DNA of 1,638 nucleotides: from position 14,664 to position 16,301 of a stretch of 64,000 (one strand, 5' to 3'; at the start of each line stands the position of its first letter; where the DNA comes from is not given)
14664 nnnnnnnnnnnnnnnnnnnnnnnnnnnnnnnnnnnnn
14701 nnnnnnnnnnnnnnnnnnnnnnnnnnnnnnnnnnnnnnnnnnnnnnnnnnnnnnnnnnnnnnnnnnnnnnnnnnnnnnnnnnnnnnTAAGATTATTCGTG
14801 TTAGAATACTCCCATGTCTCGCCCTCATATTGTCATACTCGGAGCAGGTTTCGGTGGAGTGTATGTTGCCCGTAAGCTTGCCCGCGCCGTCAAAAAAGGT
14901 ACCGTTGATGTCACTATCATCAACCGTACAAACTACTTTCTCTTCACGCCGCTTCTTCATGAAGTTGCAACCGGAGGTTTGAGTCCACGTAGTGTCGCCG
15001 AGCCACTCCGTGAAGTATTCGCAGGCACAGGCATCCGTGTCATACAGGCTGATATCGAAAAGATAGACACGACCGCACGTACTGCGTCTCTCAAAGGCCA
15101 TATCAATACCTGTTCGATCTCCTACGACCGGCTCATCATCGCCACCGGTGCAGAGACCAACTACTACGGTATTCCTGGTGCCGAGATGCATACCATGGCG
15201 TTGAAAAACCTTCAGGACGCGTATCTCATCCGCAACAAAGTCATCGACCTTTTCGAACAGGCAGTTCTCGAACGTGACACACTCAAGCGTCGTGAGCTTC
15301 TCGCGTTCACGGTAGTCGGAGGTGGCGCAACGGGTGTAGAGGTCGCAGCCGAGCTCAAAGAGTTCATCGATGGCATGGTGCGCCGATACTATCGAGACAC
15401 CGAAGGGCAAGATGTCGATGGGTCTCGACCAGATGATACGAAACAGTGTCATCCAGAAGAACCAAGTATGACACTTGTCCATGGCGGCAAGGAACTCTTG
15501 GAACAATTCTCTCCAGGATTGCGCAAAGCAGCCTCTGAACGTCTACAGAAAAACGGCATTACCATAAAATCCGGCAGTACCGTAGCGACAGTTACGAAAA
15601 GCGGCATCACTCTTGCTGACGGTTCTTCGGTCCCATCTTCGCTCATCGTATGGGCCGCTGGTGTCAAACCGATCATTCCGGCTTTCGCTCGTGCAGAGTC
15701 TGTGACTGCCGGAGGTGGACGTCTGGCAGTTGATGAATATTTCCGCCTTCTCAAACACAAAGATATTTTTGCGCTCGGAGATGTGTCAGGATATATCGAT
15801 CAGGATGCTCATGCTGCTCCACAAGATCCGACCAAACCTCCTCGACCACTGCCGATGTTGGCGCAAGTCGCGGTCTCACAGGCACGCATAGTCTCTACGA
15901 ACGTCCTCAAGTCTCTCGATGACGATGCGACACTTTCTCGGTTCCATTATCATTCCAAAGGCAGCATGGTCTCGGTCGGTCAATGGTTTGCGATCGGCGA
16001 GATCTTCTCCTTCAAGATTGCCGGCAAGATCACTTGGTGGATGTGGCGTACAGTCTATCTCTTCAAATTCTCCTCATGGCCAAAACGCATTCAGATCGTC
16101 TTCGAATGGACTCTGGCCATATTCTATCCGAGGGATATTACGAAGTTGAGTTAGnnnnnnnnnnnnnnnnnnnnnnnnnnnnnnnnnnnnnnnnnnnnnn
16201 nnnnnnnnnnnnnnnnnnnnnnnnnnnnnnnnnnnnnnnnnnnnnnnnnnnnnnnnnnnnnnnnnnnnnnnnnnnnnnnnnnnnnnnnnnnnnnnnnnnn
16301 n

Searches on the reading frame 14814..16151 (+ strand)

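Call 7: search_protein_families(library=pfam, proteins=[window:14814-16151:+], max_evalue=1)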
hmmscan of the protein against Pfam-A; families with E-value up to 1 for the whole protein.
window:14814-16151:+ (446 aa): 12 families
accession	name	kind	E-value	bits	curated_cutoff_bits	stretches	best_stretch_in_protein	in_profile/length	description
PF07992.20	Pyr_redox_2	-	1.3e-47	163.1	26.1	1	5-357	2-291/291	Pyridine nucleotide-disulphide oxidoreductase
PF00070.33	Pyr_redox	-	1.2e-11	45.4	22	3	219-264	25-70/82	Pyridine nucleotide-disulphide oxidoreductase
PF22366.1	NDH2_C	-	2.9e-09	37.4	27.7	1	382-441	2-62/62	NDH2 C-terminal domain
PF13454.12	NAD_binding_9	-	1.4e-05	25.5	21.8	1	7-40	1-34/155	FAD-NAD(P)-binding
PF01266.30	DAO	-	1.7e-05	25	27.9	1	6-38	2-30/353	FAD dependent oxidoreductase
PF13450.12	NAD_binding_8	-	0.0012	19.5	21.9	1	8-39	1-28/68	NAD(P)-binding Rossmann-like domain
PF13738.12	Pyr_redox_3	-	0.0039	16.9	30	0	167-184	2-19/305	Pyridine nucleotide-disulphide oxidoreductase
PF02558.23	ApbA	-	0.023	14.8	22.2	0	6-40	1-31/150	Ketopantoate reductase PanE/ApbA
PF04820.20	Trp_halogenase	-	0.084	12.1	21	1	6-38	2-34/458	Tryptophan halogenase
PF01488.26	Shikimate_DH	-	0.14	12.7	24.3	1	4-39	13-45/138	Shikimate / quinate 5-dehydrogenase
PF05834.18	Lycopene_cycl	-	0.28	10.6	23.4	0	6-45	2-39/380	Lycopene cyclase protein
PF03435.24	Sacchrp_dh_NADP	-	0.44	11.3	25.1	1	6-40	1-33/129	Saccharopine dehydrogenase NADP binding domain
